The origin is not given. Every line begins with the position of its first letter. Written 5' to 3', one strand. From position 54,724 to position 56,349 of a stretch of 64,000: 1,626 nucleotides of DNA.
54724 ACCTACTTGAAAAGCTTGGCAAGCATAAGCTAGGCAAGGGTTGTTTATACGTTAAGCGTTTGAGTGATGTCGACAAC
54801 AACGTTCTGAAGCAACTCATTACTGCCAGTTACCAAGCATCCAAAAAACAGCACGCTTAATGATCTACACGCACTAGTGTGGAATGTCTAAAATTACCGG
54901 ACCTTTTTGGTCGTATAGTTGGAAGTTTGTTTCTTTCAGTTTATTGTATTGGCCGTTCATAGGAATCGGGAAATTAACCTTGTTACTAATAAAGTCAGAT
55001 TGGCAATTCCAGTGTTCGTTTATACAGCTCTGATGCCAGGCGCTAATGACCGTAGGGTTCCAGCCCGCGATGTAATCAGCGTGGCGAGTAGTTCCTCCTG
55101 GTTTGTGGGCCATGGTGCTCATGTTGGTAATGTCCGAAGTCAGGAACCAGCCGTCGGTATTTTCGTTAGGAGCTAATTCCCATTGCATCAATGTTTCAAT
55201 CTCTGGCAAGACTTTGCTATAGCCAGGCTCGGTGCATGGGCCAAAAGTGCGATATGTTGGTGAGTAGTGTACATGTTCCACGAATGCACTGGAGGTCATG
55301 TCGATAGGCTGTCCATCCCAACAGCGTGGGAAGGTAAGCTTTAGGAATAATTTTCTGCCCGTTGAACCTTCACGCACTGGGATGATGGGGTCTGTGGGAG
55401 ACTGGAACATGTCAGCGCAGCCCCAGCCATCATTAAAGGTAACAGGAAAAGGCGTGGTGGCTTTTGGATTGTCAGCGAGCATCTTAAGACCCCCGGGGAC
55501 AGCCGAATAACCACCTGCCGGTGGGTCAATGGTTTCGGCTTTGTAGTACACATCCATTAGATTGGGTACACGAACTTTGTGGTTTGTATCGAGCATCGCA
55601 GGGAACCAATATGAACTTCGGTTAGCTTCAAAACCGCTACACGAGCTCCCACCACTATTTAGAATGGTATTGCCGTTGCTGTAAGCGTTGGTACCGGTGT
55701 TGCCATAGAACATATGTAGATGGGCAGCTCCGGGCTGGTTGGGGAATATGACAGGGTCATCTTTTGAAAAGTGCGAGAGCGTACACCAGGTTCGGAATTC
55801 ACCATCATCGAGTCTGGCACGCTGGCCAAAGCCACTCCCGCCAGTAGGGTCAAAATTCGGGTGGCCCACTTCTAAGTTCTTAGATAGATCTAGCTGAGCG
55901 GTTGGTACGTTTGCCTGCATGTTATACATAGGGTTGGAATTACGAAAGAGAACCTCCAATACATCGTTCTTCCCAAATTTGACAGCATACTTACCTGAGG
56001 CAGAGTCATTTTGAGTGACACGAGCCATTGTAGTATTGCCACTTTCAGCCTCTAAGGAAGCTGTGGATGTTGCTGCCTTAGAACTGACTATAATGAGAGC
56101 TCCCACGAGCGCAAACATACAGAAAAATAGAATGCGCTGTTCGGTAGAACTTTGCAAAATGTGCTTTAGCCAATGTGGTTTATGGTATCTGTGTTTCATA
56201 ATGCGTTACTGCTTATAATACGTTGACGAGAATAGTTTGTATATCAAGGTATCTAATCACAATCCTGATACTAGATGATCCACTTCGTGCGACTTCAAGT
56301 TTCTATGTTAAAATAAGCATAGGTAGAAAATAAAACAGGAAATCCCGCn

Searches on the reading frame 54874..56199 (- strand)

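Call 23: search_protein_families(library=pfam, proteins=[window:54874-56199:-], max_evalue=0.001)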
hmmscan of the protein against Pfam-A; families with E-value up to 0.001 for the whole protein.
window:54874-56199:- (441 aa): 1 family
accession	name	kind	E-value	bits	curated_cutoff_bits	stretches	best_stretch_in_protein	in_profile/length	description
PF09362.15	DUF1996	-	2.7e-28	100.1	27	1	148-380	1-237/237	Domain of unknown function (DUF1996)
